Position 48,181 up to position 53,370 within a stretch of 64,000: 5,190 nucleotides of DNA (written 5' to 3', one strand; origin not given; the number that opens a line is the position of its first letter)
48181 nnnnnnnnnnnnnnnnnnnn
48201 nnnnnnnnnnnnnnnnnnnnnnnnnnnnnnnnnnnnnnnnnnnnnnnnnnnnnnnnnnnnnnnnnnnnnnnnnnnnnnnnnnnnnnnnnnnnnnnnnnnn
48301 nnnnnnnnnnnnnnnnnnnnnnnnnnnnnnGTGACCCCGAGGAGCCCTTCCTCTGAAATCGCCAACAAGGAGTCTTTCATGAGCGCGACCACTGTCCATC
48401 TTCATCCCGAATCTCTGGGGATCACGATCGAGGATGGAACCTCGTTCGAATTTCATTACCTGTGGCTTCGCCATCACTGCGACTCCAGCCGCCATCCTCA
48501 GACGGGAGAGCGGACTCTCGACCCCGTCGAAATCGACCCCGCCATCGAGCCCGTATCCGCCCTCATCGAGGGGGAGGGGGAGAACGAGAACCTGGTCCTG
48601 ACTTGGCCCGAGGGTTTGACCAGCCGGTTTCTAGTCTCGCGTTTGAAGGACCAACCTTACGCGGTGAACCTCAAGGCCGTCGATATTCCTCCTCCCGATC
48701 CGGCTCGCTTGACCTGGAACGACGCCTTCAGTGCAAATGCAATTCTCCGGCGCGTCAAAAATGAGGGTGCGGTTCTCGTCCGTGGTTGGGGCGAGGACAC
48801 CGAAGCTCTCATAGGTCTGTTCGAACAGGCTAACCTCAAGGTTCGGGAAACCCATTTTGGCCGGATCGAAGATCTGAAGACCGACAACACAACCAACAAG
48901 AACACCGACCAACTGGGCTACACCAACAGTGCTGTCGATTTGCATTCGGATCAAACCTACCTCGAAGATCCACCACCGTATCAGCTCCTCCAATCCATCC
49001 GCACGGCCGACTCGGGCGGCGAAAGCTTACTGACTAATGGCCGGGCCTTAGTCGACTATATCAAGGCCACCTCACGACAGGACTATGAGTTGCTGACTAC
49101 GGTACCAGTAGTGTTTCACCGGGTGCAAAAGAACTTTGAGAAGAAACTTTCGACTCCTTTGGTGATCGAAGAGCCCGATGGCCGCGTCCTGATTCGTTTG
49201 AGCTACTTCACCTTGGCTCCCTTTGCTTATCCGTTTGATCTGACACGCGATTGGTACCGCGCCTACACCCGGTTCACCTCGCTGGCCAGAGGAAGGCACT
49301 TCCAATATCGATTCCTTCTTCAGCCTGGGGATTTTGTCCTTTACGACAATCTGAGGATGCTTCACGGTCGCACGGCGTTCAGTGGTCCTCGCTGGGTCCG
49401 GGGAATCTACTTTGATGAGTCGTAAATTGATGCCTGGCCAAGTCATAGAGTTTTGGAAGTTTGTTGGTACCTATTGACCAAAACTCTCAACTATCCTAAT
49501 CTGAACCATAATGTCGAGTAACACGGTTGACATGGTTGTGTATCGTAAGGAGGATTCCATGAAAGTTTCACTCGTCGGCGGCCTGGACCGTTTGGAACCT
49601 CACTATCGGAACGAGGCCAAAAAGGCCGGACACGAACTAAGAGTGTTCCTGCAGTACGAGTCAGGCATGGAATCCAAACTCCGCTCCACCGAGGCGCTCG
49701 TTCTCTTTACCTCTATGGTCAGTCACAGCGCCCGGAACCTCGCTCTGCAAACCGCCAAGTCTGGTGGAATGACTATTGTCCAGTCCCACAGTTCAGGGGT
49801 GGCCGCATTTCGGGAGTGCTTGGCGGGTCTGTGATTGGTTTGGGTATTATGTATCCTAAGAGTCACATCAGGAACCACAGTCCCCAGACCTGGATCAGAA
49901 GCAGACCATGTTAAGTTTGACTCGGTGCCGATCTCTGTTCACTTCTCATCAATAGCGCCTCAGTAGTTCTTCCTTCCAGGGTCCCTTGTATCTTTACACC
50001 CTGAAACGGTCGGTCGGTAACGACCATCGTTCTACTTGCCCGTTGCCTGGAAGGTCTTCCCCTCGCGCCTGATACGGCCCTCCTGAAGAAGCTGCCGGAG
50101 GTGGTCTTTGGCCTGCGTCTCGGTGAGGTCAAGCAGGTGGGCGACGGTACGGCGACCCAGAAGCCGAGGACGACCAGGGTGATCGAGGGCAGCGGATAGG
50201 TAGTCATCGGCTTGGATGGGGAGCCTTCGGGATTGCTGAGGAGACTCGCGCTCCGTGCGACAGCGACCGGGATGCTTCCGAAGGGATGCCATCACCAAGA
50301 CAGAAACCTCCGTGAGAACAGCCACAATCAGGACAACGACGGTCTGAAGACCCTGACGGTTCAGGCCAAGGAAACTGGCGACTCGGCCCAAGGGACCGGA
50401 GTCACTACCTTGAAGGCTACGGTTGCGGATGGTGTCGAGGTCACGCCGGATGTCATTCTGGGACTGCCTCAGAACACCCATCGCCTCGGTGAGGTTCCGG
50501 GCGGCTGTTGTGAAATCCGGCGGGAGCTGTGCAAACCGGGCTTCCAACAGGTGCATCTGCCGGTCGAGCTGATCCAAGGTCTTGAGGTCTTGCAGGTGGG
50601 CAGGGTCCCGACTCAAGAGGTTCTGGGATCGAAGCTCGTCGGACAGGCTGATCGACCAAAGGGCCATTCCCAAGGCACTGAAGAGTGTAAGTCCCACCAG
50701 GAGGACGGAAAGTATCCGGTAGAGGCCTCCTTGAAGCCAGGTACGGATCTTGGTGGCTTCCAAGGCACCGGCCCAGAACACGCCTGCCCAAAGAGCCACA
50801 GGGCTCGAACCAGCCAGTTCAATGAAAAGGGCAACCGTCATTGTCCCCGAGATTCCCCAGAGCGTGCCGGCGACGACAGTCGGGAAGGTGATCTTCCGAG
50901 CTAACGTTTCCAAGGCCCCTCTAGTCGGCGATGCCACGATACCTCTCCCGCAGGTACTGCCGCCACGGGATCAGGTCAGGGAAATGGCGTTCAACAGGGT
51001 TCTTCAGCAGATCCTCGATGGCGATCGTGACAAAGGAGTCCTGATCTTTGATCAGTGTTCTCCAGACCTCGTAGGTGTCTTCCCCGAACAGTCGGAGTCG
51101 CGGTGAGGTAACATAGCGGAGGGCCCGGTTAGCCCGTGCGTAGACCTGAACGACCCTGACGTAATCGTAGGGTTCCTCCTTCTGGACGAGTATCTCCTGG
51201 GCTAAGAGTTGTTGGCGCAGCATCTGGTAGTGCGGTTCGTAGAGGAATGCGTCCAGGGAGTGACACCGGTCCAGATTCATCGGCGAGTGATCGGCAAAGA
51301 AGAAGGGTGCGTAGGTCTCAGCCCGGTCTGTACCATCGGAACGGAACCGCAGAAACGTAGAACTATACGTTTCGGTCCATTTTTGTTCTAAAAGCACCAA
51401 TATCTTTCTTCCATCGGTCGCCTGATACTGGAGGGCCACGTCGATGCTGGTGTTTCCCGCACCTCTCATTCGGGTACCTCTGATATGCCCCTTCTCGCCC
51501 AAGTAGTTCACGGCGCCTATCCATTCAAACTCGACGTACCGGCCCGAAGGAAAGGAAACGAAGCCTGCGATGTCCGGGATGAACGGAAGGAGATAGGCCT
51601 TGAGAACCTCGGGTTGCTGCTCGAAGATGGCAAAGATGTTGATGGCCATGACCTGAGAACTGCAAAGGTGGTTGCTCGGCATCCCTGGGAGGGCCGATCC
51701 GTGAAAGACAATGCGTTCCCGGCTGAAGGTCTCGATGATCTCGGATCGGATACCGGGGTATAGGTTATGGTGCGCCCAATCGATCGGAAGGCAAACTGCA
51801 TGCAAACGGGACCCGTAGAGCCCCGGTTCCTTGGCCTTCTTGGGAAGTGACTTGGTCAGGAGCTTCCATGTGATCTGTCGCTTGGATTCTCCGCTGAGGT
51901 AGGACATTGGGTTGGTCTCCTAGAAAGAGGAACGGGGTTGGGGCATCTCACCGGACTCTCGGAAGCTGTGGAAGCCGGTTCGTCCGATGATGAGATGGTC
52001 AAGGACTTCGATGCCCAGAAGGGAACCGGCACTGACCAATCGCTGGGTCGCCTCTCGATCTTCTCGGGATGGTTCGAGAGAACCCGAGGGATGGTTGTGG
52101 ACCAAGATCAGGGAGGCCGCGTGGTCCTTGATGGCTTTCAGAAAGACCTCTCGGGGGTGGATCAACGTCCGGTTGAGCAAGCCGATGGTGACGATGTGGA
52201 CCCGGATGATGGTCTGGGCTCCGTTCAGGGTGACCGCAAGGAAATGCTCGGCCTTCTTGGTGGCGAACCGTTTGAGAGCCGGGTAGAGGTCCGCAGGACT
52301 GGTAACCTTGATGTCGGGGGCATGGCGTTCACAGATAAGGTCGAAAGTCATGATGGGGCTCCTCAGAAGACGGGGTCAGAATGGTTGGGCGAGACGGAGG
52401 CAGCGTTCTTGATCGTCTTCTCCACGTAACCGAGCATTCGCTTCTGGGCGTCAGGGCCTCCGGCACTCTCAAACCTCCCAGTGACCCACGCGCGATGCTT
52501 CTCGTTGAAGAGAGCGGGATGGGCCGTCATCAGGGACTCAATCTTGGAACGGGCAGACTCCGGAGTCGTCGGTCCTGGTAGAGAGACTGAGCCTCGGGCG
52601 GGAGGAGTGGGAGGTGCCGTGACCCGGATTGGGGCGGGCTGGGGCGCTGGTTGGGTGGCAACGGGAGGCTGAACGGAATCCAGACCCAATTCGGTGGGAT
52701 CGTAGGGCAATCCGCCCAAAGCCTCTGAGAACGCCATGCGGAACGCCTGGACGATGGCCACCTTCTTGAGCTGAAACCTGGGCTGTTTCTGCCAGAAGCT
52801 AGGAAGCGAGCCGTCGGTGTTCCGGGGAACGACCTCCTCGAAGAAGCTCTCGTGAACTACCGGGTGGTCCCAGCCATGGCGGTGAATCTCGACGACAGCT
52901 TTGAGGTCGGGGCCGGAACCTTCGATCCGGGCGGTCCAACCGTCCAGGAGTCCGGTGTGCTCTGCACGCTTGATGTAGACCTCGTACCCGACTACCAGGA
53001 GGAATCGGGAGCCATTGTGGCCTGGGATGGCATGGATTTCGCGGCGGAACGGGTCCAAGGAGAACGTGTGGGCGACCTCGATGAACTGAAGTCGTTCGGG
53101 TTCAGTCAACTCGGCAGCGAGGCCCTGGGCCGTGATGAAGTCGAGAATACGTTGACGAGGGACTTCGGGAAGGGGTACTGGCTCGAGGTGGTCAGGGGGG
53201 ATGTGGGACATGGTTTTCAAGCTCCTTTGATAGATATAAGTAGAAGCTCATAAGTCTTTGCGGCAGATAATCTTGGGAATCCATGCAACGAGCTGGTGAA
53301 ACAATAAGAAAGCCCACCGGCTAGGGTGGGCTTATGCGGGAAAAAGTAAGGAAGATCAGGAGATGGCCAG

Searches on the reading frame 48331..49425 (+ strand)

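Call 62: search_protein_families(library=pfam, proteins=[window:48331-49425:+], max_evalue=0.00001)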
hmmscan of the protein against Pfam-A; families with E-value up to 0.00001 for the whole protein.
window:48331-49425:+ (364 aa): 2 families
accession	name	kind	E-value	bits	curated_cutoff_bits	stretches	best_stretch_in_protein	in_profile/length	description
PF02668.22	TauD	-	8.5e-42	144.3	27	1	118-360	13-267/267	Taurine catabolism dioxygenase TauD, TfdA family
PF06155.17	GBBH-like_N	-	3.9e-06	28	22.8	0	25-98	6-76/85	Gamma-butyrobetaine hydroxylase-like, N-terminal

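Call 63: search_protein_families(library=ncbifam, proteins=[window:48331-49425:+], max_evalue=1e-10)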
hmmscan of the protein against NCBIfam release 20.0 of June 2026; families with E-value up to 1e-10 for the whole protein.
window:48331-49425:+ (364 aa): 3 families
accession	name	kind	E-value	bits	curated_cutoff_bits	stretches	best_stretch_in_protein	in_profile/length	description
TIGR02409.1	carnitine_bodg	equivalog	1.4e-43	149.4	414.75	1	31-363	4-354/366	gamma-butyrobetaine dioxygenase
NF049936.1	TriMthamethphnDioxTmpA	equivalog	3e-43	148.1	400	1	31-363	4-351/366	2-trimethylaminoethylphosphonate dioxygenase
TIGR02410.1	carnitine_TMLD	equivalog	4.4e-39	135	268.3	1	136-361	118-348/362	trimethyllysine dioxygenase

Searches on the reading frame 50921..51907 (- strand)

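Call 62: search_protein_families(library=pfam, proteins=[window:50921-51907:-], max_evalue=0.00001)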
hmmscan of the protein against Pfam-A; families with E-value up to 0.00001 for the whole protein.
window:50921-51907:- (328 aa): 2 families
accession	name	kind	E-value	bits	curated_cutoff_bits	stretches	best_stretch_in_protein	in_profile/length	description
PF22558.3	REase-ARP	-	1.9e-24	87.1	27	1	35-323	25-269/270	Restriction Endonuclease associating with ARP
PF20796.3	PDDEXK_13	-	2e-15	57.4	27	1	79-323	83-288/290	PD-(D/E)XK nuclease superfamily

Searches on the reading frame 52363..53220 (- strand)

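Call 86: search_protein_families(library=pfam, proteins=[window:52363-53220:-], max_evalue=0.00001)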
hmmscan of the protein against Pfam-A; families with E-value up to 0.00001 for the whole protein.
window:52363-53220:- (285 aa): 1 family
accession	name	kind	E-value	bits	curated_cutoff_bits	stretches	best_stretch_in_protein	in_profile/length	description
PF03837.19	RecT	-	1e-18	68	24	1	38-178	19-187/198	RecT family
